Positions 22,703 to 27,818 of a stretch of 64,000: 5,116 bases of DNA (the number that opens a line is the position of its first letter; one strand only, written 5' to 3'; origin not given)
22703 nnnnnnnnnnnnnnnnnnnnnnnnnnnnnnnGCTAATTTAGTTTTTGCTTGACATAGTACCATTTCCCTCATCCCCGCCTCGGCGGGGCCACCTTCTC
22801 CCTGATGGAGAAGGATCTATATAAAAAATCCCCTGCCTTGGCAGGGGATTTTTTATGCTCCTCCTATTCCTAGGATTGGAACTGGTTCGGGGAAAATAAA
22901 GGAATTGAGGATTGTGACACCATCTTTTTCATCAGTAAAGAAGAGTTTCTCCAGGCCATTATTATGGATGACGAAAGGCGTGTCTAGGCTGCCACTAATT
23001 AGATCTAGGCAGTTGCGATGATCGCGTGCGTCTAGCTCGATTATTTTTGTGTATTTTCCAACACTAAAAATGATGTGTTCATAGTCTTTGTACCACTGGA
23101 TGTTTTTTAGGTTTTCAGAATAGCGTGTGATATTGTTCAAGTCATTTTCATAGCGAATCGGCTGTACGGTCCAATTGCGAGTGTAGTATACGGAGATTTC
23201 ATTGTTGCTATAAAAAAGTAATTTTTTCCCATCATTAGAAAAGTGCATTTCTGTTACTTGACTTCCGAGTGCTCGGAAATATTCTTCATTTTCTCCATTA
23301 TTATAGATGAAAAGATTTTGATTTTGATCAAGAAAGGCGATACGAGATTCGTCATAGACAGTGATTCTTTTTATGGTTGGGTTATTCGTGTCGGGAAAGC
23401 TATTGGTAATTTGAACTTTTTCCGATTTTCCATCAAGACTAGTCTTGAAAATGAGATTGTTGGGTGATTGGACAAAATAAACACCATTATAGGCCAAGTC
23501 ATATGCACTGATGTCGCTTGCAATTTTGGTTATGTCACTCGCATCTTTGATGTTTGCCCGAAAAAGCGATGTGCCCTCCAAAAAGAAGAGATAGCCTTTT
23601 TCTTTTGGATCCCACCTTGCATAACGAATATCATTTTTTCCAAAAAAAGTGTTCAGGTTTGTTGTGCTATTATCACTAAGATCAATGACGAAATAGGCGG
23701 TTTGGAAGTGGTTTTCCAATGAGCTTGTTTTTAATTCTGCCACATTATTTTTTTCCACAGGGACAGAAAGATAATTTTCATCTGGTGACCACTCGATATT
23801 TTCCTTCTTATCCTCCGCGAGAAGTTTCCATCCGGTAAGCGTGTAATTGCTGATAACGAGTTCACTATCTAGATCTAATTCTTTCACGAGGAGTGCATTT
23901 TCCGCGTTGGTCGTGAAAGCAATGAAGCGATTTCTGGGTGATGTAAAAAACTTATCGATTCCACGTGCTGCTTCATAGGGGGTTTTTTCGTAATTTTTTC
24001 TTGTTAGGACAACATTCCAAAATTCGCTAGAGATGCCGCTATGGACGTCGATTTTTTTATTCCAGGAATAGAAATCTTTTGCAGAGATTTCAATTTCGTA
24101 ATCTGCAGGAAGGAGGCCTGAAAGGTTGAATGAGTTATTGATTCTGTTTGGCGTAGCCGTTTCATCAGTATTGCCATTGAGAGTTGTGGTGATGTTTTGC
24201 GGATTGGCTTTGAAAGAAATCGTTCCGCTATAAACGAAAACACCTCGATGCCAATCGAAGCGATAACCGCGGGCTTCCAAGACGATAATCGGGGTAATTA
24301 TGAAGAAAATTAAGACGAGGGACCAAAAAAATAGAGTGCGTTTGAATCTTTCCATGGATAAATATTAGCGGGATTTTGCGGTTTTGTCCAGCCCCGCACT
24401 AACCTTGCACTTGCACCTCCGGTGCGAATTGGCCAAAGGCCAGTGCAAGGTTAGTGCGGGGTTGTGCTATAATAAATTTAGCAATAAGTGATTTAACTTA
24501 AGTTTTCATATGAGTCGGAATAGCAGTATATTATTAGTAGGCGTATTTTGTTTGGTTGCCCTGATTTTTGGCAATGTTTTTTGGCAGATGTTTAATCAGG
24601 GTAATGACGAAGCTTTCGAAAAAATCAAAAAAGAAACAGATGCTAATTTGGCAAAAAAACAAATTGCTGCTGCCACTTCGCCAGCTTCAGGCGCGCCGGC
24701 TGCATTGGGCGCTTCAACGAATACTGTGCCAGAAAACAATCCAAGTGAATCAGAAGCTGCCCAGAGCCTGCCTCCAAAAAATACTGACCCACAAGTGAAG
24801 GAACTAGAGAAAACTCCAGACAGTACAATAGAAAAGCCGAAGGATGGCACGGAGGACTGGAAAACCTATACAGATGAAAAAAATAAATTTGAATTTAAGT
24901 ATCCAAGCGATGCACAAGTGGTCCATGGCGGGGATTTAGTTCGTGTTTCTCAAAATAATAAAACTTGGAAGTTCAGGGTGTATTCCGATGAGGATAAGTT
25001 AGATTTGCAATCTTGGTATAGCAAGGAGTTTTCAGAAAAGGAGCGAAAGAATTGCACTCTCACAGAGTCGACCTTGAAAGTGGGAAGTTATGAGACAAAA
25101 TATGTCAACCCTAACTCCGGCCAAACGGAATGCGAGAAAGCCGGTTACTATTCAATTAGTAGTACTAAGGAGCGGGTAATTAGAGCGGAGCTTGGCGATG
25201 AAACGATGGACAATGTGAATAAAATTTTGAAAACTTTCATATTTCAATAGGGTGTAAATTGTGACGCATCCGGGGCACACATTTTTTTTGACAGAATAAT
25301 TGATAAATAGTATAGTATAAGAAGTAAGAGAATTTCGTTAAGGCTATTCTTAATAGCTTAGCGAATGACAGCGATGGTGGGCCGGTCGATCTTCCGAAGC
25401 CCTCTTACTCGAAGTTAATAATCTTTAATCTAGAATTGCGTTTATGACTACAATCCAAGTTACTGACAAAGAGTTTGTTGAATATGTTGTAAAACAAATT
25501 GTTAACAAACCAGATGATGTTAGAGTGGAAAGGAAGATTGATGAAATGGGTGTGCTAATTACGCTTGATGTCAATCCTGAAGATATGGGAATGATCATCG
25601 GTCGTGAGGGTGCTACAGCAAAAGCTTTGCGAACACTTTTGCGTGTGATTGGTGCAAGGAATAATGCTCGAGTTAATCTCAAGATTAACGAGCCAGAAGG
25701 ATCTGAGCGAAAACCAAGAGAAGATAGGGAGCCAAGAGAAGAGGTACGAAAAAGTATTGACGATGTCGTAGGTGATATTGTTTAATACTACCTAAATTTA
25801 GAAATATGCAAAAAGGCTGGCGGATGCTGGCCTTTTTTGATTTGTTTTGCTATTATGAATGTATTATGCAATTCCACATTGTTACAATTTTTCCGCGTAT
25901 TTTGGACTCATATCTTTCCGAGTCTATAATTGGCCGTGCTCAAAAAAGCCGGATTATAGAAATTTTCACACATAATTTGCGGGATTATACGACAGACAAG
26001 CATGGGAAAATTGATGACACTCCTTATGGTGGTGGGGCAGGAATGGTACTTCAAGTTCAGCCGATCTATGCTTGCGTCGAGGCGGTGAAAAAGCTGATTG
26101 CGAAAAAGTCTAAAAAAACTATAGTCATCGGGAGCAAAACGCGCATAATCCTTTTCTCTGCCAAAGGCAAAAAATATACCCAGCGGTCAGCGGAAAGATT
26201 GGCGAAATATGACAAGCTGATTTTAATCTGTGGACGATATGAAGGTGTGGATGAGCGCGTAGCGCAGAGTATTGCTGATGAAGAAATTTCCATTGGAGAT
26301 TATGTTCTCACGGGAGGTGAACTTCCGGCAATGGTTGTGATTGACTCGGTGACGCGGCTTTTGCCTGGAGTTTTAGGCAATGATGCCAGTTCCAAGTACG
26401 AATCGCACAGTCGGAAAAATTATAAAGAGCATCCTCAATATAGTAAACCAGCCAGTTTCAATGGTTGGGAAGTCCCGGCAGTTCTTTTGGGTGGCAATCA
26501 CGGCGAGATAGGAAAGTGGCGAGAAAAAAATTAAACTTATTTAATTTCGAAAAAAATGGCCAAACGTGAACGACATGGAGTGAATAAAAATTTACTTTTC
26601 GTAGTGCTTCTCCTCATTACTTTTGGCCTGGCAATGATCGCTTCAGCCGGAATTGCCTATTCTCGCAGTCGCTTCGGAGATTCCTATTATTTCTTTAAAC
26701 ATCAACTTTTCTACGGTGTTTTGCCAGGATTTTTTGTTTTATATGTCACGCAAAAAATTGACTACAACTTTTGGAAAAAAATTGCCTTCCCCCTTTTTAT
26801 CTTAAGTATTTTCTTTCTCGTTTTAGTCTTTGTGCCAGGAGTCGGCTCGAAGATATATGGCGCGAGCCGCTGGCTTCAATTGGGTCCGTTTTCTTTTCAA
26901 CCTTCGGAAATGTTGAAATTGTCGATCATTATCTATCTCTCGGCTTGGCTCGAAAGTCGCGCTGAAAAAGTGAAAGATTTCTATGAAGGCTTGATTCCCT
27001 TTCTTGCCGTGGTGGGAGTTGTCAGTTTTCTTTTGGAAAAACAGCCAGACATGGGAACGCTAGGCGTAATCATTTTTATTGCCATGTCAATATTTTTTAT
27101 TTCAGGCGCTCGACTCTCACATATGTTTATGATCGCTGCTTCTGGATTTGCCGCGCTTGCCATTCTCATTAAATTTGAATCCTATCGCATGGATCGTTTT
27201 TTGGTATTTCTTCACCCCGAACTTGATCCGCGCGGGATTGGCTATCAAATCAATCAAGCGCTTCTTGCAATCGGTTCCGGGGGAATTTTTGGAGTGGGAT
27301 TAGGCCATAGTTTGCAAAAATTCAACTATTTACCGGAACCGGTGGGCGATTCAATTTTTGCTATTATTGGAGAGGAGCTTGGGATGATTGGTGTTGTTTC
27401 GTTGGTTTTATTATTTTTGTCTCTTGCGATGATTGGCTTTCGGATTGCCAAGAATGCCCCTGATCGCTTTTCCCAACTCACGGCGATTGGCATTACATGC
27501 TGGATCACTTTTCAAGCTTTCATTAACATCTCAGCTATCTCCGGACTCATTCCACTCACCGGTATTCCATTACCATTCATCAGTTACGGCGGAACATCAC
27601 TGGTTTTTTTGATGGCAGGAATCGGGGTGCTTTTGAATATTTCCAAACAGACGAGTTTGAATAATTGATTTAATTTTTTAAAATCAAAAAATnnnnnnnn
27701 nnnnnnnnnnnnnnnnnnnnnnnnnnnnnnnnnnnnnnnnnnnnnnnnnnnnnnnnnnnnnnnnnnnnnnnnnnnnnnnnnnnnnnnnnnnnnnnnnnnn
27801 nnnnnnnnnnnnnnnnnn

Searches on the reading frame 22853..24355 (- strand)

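Call 9: search_protein_families(library=pfam, proteins=[window:22853-24355:-], max_evalue=0.01)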
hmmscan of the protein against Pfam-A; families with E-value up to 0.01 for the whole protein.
window:22853-24355:- (500 aa): 4 families
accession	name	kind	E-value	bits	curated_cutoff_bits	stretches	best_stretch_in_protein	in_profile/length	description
PF23335.1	Beta-prop_IFT80_2nd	-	1.7e-06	27.4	27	1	331-396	171-237/287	IFT80 second beta-propeller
PF23414.1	Beta-prop_EML_2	-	0.00082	19.3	90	0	344-437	59-148/266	Echinoderm microtubule-associated protein second beta-propeller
PF24797.1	Beta-prop_WDR35_TULP_N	-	0.0014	18.3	80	0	359-428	150-219/332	WDR35/TULP4 N-terminal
PF25460.1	Beta-prop_Aladin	-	0.0055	16.3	171.1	0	361-450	150-241/340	Aladin seven-bladed propeller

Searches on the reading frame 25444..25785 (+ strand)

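Call 74: search_protein_families(library=pfam, proteins=[window:25444-25785:+], max_evalue=0.0001)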
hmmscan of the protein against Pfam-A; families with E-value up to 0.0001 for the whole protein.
window:25444-25785:+ (113 aa): 2 families
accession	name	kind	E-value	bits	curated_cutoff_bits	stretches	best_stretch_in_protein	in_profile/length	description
PF13083.13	KH_KhpA-B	-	1.5e-22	79.8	32.1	1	9-81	1-73/73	KhpA/KhpB, KH domain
PF07650.23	KH_2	-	4.8e-05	23.5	22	1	23-84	15-73/78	KH domain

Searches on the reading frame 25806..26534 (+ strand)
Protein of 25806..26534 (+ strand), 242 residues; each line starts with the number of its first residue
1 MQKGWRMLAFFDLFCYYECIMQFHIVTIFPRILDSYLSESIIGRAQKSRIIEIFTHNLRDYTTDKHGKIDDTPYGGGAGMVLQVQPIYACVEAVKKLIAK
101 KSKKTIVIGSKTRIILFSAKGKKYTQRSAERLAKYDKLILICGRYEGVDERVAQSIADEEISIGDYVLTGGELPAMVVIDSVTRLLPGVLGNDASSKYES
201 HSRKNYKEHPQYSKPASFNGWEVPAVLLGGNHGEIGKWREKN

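Call 74: search_protein_families(library=pfam, proteins=[window:25806-26534:+], max_evalue=0.0001)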
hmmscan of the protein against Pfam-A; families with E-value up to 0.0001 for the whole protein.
window:25806-26534:+ (242 aa): 1 family
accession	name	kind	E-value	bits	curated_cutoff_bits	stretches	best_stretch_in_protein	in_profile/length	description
PF01746.26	tRNA_m1G_MT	-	6.1e-57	192.9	27.3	1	43-241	2-184/195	tRNA (Guanine-1)-methyltransferase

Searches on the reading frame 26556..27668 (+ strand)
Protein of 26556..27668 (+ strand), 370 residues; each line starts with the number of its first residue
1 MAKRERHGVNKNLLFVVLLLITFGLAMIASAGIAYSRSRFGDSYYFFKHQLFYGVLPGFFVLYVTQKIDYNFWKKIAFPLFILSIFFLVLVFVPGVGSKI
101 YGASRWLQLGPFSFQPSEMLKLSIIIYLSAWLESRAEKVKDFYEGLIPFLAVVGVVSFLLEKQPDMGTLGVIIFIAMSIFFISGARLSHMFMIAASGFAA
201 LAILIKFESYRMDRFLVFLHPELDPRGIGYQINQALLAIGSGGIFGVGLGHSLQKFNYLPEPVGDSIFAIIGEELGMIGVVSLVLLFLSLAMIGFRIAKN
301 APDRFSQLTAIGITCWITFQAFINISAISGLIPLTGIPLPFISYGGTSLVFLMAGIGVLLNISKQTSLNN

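Call 74: search_protein_families(library=pfam, proteins=[window:26556-27668:+], max_evalue=0.0001)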
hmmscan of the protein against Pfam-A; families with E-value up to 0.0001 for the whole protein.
window:26556-27668:+ (370 aa): 1 family
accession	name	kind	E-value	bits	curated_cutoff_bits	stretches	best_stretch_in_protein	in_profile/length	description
PF01098.24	FTSW_RODA_SPOVE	-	1.2e-106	357.2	26.4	1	13-366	4-354/356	Cell cycle protein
